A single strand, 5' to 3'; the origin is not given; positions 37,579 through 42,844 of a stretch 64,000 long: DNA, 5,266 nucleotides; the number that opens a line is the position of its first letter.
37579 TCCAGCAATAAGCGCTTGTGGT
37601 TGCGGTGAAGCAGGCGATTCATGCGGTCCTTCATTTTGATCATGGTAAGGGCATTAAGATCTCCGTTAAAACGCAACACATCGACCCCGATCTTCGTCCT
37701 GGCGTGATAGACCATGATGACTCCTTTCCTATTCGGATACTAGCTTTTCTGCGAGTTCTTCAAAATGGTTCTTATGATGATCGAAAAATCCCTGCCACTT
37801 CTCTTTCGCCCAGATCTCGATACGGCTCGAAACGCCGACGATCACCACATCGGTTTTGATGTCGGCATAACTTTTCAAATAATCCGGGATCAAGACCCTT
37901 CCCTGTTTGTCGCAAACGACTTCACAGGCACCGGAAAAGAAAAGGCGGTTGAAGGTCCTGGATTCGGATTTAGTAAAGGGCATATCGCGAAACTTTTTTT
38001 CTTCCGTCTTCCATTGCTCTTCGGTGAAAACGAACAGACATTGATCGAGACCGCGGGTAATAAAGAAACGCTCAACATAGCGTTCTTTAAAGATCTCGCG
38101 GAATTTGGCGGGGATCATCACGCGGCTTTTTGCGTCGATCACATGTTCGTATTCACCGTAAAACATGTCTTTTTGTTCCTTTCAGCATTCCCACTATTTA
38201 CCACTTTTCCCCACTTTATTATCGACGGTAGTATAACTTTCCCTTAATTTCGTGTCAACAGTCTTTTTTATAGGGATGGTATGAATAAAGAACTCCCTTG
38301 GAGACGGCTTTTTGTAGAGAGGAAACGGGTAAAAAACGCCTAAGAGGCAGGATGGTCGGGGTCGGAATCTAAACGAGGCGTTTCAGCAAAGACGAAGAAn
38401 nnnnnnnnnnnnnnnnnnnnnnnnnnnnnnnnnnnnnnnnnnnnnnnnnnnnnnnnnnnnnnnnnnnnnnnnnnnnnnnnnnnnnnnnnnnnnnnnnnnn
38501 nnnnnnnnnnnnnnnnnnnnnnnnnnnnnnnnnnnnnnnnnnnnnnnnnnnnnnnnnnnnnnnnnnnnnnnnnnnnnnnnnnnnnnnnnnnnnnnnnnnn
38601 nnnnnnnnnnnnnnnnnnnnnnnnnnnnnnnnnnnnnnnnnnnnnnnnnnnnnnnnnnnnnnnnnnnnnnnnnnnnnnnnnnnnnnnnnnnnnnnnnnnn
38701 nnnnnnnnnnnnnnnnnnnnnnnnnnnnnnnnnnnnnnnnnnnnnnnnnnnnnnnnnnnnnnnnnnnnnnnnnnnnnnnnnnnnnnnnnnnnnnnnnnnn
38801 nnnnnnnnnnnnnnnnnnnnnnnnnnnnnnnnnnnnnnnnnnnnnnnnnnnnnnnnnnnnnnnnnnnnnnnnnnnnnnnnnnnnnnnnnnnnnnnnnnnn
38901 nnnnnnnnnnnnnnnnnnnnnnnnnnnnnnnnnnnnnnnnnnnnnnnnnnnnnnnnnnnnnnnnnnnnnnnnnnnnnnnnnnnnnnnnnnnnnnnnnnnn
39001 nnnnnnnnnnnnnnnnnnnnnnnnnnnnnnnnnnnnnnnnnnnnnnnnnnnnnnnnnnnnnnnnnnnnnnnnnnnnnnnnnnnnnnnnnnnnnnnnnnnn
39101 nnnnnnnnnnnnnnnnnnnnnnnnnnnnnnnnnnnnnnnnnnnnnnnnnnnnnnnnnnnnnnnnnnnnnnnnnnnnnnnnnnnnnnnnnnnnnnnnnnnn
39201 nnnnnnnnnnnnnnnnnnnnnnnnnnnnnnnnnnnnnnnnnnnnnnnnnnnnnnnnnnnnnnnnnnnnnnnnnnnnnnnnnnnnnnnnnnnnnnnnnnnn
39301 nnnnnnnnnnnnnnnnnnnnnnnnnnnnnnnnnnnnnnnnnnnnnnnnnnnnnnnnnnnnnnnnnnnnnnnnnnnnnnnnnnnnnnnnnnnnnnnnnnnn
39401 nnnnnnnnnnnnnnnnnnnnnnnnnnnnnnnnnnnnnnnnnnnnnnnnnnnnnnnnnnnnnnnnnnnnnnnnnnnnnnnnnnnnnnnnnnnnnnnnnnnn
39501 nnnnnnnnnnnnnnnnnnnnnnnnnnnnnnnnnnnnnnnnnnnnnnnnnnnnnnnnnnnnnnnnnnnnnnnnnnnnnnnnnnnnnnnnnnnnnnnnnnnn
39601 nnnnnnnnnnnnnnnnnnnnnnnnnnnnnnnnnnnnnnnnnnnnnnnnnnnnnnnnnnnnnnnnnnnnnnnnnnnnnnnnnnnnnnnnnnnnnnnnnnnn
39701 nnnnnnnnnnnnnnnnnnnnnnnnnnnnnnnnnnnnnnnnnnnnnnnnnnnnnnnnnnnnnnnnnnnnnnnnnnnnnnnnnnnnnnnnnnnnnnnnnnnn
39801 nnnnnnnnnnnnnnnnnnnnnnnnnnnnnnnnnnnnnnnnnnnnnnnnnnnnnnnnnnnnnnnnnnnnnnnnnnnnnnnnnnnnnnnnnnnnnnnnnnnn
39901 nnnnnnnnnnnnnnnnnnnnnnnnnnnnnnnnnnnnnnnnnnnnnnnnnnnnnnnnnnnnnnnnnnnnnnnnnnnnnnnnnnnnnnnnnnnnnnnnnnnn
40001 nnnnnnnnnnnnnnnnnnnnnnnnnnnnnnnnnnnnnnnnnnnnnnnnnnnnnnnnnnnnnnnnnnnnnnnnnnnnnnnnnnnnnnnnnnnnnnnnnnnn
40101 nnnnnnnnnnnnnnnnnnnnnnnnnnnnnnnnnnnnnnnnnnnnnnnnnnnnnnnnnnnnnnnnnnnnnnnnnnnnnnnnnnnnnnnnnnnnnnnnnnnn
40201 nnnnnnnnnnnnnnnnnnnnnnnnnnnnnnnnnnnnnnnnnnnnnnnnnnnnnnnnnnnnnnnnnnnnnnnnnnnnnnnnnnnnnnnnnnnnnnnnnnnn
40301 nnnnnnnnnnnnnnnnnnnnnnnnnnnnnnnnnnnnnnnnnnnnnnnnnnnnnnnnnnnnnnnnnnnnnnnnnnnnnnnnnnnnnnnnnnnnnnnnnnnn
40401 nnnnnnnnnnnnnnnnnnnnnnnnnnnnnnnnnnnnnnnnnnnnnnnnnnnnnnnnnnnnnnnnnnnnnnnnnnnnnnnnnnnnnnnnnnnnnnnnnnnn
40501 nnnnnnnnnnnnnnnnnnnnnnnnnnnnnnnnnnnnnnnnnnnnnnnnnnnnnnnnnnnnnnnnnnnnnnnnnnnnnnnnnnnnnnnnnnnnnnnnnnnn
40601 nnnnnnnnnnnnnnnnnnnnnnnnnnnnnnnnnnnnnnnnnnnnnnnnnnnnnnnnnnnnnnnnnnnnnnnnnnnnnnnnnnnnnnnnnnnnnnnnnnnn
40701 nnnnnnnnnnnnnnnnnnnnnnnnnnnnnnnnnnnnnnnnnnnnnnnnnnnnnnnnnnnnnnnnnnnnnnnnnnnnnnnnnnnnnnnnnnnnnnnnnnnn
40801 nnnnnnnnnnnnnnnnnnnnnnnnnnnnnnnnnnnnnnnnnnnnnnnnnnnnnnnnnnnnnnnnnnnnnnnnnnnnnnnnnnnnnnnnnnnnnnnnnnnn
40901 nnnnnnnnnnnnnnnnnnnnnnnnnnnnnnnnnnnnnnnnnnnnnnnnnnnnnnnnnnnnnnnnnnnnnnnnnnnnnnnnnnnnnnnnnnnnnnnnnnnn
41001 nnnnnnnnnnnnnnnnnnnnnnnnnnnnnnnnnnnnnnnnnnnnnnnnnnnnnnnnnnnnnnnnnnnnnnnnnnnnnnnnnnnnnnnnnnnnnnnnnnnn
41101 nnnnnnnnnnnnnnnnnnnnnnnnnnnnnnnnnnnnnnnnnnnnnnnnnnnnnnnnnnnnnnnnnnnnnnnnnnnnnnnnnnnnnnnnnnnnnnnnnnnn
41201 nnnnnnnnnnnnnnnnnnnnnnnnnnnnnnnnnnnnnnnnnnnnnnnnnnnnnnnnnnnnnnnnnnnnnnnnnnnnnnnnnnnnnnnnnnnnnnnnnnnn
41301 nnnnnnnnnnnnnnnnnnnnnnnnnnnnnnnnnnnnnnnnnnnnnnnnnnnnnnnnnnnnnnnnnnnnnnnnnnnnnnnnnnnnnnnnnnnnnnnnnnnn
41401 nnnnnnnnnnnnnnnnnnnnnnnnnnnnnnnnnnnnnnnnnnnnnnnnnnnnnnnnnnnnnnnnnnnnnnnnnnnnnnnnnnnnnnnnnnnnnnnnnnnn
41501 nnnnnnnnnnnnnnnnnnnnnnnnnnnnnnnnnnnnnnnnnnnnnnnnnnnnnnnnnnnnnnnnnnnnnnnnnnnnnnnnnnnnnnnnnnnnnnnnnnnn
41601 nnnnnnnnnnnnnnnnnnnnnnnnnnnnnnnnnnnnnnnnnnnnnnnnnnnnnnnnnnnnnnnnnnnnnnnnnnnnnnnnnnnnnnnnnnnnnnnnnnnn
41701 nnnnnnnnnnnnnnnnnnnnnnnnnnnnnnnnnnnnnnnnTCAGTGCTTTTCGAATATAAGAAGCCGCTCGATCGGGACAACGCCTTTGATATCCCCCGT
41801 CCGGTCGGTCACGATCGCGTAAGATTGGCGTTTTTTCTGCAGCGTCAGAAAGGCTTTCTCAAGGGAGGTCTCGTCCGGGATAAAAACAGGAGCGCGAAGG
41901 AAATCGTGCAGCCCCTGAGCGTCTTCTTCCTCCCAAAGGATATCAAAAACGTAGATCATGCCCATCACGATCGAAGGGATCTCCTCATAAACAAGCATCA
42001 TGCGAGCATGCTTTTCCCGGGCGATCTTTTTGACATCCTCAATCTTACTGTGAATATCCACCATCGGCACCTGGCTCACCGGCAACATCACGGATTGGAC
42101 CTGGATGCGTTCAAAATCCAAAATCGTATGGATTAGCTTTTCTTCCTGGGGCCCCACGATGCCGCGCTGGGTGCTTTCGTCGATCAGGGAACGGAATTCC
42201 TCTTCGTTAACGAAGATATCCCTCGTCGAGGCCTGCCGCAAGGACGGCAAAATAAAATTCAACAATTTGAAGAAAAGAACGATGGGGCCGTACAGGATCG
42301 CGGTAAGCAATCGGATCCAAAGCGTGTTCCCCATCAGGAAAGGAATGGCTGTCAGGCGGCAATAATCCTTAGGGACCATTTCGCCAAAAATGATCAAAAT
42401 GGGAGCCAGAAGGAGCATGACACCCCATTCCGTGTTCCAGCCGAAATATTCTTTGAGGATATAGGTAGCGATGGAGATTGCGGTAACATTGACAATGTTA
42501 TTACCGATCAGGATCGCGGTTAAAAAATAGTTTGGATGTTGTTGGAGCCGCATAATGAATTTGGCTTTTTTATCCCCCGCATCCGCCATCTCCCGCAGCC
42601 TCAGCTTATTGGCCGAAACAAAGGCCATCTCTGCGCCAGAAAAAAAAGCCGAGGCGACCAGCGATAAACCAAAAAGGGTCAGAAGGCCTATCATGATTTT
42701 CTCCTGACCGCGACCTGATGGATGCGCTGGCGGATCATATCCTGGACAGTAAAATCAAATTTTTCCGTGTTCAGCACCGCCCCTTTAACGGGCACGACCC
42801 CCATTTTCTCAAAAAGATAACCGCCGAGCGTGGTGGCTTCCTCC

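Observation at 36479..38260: STAS-domain protein embedded in the dcw operon between mraZ and rsmH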

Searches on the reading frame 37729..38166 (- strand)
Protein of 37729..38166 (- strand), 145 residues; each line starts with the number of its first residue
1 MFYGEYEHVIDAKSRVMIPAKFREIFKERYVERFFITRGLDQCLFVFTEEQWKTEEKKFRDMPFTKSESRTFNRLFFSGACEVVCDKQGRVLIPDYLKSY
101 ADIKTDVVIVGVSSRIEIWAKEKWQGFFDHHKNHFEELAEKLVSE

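Call 3: search_protein_families(library=pfam, proteins=[window:37729-38166:-], max_evalue=0.1)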
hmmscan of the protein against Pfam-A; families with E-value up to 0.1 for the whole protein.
window:37729-38166:- (145 aa): 1 family
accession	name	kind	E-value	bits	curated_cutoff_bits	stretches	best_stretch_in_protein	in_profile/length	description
PF02381.23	MraZ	-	4.7e-35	119.8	23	2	1-74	1-71/72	MraZ protein, putative antitoxin-like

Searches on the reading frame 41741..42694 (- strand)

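Call 24: search_protein_families(library=pfam, proteins=[window:41741-42694:-], max_evalue=0.001)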
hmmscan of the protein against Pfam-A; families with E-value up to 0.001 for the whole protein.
window:41741-42694:- (317 aa): 2 families
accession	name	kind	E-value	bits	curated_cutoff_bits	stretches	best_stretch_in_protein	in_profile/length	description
PF01595.25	CNNM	-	6.4e-39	133.9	28.4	1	10-184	5-181/181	Cyclin M transmembrane N-terminal domain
PF00571.33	CBS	-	1.2e-07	32.4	24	1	267-312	7-52/57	CBS domain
